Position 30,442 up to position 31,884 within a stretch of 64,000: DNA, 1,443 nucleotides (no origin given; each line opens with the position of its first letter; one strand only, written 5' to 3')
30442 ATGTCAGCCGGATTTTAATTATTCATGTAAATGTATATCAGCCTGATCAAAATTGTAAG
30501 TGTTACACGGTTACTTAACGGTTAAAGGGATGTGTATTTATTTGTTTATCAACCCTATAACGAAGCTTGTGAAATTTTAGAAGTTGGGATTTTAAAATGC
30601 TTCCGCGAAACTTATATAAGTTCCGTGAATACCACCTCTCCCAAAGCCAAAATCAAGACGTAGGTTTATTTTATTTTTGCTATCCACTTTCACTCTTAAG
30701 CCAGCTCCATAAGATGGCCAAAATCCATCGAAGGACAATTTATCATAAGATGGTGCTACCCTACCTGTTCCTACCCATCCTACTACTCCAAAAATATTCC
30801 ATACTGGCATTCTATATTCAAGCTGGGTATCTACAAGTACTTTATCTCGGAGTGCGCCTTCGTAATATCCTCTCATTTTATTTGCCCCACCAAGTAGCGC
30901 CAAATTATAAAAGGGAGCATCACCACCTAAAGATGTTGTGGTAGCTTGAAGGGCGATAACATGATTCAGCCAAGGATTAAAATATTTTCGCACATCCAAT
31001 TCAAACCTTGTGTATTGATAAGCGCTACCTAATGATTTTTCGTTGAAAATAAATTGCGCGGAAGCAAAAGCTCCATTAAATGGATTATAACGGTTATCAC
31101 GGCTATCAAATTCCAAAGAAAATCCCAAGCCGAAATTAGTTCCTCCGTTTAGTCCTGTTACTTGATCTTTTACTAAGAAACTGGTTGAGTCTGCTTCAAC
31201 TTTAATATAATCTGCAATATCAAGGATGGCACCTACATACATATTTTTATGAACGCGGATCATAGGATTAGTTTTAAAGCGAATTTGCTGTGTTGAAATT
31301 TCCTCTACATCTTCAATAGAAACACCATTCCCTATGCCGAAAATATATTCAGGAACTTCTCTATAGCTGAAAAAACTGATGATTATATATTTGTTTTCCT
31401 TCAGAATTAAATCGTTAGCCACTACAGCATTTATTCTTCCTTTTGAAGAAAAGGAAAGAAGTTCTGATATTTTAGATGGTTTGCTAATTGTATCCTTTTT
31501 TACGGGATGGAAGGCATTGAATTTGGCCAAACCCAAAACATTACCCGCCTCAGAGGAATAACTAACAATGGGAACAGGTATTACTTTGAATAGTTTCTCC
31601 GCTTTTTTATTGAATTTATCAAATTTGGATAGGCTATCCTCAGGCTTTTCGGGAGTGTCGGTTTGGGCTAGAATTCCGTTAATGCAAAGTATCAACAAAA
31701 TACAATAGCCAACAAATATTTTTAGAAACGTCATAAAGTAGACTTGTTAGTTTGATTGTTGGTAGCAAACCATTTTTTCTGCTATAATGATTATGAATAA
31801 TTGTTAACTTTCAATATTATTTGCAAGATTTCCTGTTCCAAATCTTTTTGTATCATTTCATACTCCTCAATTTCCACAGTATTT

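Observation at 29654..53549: Candidate undescribed system: a ~24-kb self-regulated envelope island of 26 genes (21 exported or membrane products, two paralogous sensor-regulators, three paralogous ~80-aa proteins, a 4-copy operator box)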

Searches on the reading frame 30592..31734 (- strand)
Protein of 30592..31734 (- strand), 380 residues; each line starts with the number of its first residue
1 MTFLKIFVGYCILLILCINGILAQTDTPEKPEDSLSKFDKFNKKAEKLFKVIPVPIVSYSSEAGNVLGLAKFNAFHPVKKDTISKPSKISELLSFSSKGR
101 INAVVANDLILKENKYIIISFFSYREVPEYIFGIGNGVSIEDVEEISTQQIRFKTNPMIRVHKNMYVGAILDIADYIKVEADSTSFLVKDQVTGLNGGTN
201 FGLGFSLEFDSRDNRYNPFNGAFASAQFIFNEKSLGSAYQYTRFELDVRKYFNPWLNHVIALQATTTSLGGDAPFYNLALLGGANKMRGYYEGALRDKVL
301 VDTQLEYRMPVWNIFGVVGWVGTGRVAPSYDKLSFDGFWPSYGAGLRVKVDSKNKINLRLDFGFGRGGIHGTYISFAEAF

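Call 4: search_protein_families(library=pfam, max_evalue=0.01, proteins=[window:30592-31734:-])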
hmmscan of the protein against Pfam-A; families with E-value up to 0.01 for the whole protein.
window:30592-31734:- (380 aa): 1 family
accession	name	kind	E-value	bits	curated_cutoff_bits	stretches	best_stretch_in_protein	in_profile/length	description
PF01103.29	Omp85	-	1.6e-14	54.6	24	1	191-349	105-292/325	Omp85 superfamily domain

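Call 79: search_protein_families(library=ncbifam, max_evalue=0.001, proteins=[window:30592-31734:-])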
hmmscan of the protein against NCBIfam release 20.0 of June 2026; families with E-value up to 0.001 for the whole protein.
window:30592-31734:- (380 aa): 3 families
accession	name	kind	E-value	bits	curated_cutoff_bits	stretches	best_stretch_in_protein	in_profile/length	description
NF047779.1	Omp85_fam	subfamily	1.3e-24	87.5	200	1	189-380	213-423/423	Omp85 family outer membrane protein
TIGR03303.1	OM_YaeT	equivalog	1.5e-08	33.5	297.15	1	179-294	516-631/741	outer membrane protein assembly factor BamA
TIGR00992.1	3a0901s03IAP75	subfamily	4.6e-06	25.2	1163.25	1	258-325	594-661/718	IAP75 family chloroplast envelope protein translocase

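Call 105: search_protein_families(library=padloc, max_evalue=0.001, proteins=[window:30592-31734:-])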
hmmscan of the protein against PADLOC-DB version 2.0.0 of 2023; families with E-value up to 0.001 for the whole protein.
window:30592-31734:- (380 aa): 0 families
